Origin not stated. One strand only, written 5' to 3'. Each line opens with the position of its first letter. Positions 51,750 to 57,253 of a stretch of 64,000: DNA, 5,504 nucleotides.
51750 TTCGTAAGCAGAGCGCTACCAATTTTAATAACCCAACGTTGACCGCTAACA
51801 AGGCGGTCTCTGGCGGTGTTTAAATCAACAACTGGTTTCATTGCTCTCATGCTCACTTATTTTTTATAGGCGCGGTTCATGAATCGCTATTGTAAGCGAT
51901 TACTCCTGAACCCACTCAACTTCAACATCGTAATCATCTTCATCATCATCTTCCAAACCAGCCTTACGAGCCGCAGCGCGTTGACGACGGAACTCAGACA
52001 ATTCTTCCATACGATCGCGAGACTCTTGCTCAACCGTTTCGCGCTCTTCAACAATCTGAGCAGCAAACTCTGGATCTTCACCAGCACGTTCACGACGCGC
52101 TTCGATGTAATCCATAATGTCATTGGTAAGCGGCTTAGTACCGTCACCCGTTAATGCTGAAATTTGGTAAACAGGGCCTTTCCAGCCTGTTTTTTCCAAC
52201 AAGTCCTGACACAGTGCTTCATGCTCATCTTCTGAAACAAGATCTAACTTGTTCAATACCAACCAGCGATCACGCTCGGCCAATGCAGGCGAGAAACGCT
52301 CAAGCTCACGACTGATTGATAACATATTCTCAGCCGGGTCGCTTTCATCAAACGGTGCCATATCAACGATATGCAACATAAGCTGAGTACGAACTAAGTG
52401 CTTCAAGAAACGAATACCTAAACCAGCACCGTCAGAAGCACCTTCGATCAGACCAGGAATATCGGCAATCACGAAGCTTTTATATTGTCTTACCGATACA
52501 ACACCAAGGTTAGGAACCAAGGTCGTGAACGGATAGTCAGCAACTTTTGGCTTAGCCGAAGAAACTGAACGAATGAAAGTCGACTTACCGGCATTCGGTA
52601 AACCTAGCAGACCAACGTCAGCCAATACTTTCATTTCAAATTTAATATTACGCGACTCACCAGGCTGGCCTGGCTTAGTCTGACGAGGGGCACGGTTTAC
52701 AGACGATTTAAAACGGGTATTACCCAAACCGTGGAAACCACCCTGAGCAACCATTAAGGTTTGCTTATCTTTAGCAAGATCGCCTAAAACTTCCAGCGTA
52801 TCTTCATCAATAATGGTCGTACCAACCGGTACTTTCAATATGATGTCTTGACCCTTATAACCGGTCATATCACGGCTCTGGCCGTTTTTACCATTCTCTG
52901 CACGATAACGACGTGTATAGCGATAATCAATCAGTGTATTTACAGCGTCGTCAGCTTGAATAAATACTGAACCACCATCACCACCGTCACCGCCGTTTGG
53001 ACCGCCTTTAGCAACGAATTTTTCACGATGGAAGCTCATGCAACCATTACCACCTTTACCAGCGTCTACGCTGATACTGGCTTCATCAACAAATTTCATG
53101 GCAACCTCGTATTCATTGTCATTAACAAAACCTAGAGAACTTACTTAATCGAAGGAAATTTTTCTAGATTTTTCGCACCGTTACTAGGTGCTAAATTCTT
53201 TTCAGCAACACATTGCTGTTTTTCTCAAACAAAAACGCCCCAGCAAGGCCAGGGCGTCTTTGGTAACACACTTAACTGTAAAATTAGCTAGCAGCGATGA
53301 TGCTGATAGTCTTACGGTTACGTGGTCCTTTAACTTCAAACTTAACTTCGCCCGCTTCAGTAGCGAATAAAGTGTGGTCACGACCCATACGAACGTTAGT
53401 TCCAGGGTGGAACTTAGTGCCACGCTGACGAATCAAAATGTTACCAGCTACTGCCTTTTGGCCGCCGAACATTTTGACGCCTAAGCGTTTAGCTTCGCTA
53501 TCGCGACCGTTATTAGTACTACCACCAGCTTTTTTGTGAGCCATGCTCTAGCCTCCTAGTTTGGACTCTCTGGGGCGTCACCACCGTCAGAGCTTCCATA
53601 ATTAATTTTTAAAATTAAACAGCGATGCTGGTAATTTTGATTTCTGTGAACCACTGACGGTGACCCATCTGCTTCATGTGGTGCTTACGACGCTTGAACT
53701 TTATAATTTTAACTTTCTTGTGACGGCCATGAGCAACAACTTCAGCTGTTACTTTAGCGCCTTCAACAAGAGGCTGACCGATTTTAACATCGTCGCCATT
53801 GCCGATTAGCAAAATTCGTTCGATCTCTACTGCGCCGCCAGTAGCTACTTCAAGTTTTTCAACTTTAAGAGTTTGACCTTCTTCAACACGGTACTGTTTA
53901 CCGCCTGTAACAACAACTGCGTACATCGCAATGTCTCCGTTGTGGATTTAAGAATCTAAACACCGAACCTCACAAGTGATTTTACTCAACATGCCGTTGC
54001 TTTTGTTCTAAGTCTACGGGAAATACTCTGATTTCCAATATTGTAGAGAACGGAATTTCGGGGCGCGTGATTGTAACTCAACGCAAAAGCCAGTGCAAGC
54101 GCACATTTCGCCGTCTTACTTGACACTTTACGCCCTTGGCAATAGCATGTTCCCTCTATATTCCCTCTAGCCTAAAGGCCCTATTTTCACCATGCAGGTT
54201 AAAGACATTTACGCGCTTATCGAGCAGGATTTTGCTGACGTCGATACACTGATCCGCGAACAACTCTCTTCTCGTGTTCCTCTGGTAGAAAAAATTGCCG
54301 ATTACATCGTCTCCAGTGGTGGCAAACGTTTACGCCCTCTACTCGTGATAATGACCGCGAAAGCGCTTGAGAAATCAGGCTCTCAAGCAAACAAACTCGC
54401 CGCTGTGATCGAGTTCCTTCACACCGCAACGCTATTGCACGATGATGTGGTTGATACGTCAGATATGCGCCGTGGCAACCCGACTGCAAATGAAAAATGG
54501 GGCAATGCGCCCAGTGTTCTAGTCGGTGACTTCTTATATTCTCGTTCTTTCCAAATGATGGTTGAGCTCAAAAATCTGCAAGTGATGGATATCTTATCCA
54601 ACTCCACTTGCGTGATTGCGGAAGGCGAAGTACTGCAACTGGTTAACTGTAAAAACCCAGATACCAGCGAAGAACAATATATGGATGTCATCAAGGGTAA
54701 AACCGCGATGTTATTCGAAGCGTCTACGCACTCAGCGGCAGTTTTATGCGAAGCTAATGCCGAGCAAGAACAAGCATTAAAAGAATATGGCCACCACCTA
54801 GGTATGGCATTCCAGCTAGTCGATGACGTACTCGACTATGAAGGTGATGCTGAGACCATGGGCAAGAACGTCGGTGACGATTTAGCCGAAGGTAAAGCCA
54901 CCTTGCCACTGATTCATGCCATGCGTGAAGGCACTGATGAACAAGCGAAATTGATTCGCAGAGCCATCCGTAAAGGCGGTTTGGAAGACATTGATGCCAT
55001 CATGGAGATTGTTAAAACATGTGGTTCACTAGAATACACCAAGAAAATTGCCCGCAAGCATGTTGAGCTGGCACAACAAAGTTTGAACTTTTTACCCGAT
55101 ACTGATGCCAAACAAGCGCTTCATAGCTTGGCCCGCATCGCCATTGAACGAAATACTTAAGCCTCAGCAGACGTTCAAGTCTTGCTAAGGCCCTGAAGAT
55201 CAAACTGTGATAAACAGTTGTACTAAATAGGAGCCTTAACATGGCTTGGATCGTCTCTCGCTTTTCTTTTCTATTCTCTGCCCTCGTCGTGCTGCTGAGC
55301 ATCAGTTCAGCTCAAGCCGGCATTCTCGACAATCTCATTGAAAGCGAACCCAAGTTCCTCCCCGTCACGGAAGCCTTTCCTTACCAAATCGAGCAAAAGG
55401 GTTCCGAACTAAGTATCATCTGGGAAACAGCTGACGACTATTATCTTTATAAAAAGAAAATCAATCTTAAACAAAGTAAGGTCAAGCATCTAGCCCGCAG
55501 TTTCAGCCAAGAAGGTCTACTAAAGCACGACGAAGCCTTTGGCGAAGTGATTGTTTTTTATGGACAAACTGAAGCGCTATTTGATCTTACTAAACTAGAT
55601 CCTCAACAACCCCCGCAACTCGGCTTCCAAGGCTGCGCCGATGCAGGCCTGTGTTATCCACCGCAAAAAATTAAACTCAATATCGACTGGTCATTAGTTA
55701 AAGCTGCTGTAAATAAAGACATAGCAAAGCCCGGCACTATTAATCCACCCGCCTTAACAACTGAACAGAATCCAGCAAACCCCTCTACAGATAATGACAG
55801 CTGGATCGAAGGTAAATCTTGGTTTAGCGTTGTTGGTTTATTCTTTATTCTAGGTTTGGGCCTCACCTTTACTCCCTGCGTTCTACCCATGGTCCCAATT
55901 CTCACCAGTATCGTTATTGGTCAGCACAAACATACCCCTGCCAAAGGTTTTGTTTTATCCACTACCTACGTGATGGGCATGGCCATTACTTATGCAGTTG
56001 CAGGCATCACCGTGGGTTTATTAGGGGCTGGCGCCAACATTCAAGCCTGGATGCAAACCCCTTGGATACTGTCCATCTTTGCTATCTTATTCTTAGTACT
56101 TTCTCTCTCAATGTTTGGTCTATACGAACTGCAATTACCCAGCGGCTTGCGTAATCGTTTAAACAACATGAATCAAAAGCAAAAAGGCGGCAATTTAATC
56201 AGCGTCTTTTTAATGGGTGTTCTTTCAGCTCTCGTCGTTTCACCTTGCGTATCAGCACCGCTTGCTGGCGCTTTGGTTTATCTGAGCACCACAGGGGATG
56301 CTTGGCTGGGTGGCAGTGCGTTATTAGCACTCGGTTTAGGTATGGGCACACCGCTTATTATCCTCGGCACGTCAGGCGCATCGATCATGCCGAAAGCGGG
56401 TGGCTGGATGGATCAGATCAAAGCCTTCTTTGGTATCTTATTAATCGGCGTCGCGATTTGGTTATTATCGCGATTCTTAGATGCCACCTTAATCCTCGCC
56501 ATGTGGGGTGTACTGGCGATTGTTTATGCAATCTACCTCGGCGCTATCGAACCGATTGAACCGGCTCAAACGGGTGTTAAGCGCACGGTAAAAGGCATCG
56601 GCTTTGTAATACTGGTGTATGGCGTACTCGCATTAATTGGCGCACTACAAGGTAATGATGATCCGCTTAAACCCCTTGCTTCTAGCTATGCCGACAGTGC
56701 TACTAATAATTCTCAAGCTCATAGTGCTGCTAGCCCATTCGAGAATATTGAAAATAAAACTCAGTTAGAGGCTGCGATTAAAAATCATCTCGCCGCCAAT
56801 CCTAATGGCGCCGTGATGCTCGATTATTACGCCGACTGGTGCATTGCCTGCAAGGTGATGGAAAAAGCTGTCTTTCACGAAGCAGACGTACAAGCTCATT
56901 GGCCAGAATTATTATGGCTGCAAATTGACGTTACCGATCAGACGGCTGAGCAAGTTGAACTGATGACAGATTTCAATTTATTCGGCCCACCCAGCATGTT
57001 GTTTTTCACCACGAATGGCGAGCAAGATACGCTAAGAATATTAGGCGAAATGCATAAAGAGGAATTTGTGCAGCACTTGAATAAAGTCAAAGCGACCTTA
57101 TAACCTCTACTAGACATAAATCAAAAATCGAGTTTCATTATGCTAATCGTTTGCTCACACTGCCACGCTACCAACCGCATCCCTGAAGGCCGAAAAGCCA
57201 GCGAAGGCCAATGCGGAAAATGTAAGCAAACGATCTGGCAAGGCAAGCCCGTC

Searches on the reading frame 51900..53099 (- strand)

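Call 35: search_protein_families(library=pfam, proteins=[window:51900-53099:-], max_evalue=0.00001)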
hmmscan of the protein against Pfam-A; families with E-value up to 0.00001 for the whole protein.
window:51900-53099:- (399 aa): 3 families
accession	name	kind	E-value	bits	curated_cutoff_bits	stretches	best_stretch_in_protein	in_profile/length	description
PF01018.28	GTP1_OBG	-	3.8e-61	205.7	27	1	4-158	1-155/155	GTP1/OBG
PF01926.29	MMR_HSR1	-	5.4e-23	81.7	21.9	1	161-284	1-113/113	50S ribosome-binding GTPase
PF02421.24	FeoB_N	-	1.5e-08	34.8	27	1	162-326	3-154/156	Ferrous iron transport protein B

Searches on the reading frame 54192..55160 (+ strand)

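Call 35: search_protein_families(library=pfam, proteins=[window:54192-55160:+], max_evalue=0.00001)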
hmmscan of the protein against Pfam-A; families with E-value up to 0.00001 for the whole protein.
window:54192-55160:+ (322 aa): 1 family
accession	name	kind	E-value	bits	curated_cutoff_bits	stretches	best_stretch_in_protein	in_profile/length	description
PF00348.22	polyprenyl_synt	-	4.4e-87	291.9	27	1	30-273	2-247/251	Polyprenyl synthetase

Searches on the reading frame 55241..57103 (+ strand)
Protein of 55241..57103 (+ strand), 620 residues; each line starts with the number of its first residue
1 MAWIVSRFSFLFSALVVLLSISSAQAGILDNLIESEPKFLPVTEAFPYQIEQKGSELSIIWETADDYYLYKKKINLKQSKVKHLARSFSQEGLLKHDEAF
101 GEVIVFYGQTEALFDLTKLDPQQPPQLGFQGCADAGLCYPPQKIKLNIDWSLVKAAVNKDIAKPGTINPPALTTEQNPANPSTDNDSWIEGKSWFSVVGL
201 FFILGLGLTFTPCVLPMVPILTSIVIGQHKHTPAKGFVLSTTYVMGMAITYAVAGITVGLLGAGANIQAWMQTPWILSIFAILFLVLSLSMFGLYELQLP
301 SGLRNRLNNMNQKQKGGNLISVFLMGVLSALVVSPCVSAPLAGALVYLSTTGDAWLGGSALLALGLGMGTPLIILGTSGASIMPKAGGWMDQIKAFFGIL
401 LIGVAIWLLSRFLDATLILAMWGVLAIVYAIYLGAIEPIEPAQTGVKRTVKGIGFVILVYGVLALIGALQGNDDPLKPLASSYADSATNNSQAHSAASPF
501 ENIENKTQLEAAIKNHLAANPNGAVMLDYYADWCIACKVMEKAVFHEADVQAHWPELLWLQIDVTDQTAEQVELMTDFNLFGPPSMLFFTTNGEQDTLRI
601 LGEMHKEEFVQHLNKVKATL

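Call 35: search_protein_families(library=pfam, proteins=[window:55241-57103:+], max_evalue=0.00001)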
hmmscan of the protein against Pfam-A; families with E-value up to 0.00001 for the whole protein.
window:55241-57103:+ (620 aa): 6 families
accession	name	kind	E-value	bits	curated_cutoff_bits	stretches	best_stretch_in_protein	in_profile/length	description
PF02683.22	DsbD_TM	-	1.1e-89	299.8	27.1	1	196-413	3-219/219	Cytochrome C biogenesis protein transmembrane domain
PF11412.14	DsbD_N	-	3.2e-21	76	25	1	37-144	2-113/119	Thiol:disulfide interchange protein DsbD, N-terminal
PF13386.12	DsbD_2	-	3.3e-11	43.9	24.9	1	201-406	2-198/199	Cytochrome C biogenesis protein transmembrane region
PF13098.12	Thioredoxin_2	-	1.1e-07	32.6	27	1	524-613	7-104/104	Thioredoxin-like domain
PF00085.26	Thioredoxin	-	4e-07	30.4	23.5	1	519-614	15-102/103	Thioredoxin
PF13899.12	Thioredoxin_7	-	6.1e-07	29.9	27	1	517-589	12-81/83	Thioredoxin-like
